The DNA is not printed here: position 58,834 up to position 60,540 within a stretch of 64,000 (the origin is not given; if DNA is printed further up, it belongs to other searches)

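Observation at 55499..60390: Oxidative, ATP-yielding end of the pathway (acylating ALDH + ADP-forming CoA ligase) with a DASS permease and no reductase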

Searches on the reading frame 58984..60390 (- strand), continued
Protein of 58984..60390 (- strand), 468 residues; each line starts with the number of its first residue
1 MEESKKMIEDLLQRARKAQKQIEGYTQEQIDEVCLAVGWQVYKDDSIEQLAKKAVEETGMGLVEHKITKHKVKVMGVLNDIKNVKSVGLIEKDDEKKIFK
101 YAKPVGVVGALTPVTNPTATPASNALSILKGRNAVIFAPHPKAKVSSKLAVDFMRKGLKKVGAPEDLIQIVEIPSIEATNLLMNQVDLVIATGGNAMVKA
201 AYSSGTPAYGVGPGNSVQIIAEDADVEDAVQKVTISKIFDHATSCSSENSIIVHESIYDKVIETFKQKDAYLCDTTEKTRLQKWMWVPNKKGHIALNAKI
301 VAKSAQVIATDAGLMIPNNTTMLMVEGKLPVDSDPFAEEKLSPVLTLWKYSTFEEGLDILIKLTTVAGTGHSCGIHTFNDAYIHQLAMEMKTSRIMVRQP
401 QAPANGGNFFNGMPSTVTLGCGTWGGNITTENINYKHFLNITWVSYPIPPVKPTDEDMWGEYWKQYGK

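Call 49: find_encoding_contigs(protein=P0227, flank=8000, max_places=3)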
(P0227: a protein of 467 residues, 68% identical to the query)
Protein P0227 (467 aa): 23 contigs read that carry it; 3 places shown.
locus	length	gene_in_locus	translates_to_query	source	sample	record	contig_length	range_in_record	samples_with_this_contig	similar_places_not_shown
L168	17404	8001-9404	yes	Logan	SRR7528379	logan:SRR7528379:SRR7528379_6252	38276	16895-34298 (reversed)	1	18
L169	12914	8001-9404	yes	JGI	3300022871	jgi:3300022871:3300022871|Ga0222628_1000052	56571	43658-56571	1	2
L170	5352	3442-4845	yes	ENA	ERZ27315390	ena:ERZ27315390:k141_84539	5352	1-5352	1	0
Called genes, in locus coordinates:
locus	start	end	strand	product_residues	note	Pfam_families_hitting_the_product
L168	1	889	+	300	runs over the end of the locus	PF00528:BPD_transp_1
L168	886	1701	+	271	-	PF00528:BPD_transp_1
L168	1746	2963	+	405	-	PF01547:SBP_bac_1, PF13416:SBP_bac_8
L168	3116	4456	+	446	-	PF02952:Fucose_iso_C (weak)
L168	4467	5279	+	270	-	PF00456:Transketolase_N, PF13292:DXP_synthase_N (faint), PF00676:E1_dh (weak)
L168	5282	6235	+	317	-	PF02779:Transket_pyr, PF02780:Transketolase_C, PF22613:Transketolase_C_1 (weak)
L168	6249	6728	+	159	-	PF02502:LacAB_rpiB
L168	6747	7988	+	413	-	PF03600:CitMHS, PF07158:MatC_N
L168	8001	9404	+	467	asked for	PF00171:Aldedh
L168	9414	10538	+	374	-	PF02222:ATP-grasp, PF08442:ATP-grasp_2, PF13549:ATP-grasp_5, PF24948:Citrate_synth_N, PF00549:Ligase_CoA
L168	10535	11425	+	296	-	PF02629:CoA_binding, PF13380:CoA_binding_2 (weak), PF13607:Succ_CoA_lig, PF00549:Ligase_CoA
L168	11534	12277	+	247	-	PF00392:GntR, PF07702:UTRA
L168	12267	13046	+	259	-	PF07702:UTRA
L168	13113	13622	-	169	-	-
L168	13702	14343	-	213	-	-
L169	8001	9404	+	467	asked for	PF00171:Aldedh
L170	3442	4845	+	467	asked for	PF00171:Aldedh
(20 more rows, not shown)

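Call 50: find_encoding_contigs(protein=P0234, flank=8000, max_places=2)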
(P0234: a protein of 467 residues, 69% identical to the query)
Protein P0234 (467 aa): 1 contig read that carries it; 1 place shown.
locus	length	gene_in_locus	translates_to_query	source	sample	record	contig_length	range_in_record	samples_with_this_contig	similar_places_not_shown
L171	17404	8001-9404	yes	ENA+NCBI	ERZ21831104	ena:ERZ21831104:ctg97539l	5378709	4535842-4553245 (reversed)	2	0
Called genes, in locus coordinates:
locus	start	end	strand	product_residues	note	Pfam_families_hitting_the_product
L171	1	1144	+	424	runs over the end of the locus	PF06808:DctM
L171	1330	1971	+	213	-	PF16011:CBM9_2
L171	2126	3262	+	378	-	PF00480:ROK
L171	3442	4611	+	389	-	PF01979:Amidohydro_1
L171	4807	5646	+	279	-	PF01116:F_bP_aldolase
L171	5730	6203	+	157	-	PF02502:LacAB_rpiB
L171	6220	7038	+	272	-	PF00456:Transketolase_N, PF13292:DXP_synthase_N, PF00676:E1_dh (weak)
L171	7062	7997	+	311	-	PF02779:Transket_pyr, PF02780:Transketolase_C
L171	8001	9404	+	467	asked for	PF00171:Aldedh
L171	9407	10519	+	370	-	PF08442:ATP-grasp_2, PF24948:Citrate_synth_N, PF00549:Ligase_CoA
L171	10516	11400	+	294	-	PF02629:CoA_binding, PF13380:CoA_binding_2 (weak), PF00549:Ligase_CoA, PF13607:Succ_CoA_lig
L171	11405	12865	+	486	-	PF00939:Na_sulph_symp, PF03600:CitMHS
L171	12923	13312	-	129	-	PF03061:4HBT (weak)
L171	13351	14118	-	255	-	PF01144:CoA_trans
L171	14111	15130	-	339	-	PF01144:CoA_trans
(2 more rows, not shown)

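Call 51: find_encoding_contigs(protein=P0213, flank=8000, max_places=2)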
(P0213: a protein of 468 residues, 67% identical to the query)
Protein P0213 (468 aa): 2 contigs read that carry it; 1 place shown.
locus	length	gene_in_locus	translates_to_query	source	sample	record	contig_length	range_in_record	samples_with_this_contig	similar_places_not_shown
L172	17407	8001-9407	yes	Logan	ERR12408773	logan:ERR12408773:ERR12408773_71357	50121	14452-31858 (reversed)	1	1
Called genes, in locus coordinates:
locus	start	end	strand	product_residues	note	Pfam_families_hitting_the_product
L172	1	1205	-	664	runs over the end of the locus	PF19773:DUF6259 (weak), PF01055:Glyco_hydro_31_2nd, PF21365:Glyco_hydro_31_3rd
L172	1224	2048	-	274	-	PF00528:BPD_transp_1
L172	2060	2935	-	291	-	PF00528:BPD_transp_1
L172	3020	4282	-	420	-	PF01547:SBP_bac_1, PF13416:SBP_bac_8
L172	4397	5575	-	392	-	PF13412:HTH_24 (weak), PF00480:ROK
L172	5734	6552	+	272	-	PF00456:Transketolase_N, PF13292:DXP_synthase_N, PF00676:E1_dh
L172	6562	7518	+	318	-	PF02779:Transket_pyr, PF02780:Transketolase_C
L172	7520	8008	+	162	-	PF02502:LacAB_rpiB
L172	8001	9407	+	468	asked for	PF00171:Aldedh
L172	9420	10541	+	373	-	PF02222:ATP-grasp (weak), PF02786:CPSase_L_D2 (weak), PF08442:ATP-grasp_2, PF13549:ATP-grasp_5 (faint), PF24948:Citrate_synth_N, PF00549:Ligase_CoA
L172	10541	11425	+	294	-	PF02629:CoA_binding, PF00549:Ligase_CoA, PF13607:Succ_CoA_lig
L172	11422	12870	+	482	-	PF00939:Na_sulph_symp, PF03600:CitMHS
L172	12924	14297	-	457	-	PF03747:ADP_ribosyl_GH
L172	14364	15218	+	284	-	PF02311:AraC_binding, PF07883:Cupin_2, PF00165:HTH_AraC (weak), PF12833:HTH_18, PF00165:HTH_AraC (weak)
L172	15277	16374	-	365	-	PF00724:Oxidored_FMN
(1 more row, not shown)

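Call 52: list_cluster_members(proteins=[P0227, P0121, P0001, P0234])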
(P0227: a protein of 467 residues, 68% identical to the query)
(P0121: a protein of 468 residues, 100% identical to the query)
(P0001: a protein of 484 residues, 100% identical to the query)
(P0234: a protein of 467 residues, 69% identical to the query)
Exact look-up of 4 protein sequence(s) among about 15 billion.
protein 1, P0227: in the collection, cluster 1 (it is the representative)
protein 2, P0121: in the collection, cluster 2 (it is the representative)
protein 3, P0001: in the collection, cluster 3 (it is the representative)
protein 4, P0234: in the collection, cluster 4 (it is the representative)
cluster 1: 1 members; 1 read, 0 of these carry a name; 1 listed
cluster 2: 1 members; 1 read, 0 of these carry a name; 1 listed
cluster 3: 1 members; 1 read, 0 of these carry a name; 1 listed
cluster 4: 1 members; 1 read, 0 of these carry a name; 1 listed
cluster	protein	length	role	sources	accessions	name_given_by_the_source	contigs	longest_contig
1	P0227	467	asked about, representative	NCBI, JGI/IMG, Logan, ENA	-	-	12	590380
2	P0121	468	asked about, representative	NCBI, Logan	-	-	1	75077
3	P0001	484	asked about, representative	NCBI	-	-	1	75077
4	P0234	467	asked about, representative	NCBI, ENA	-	-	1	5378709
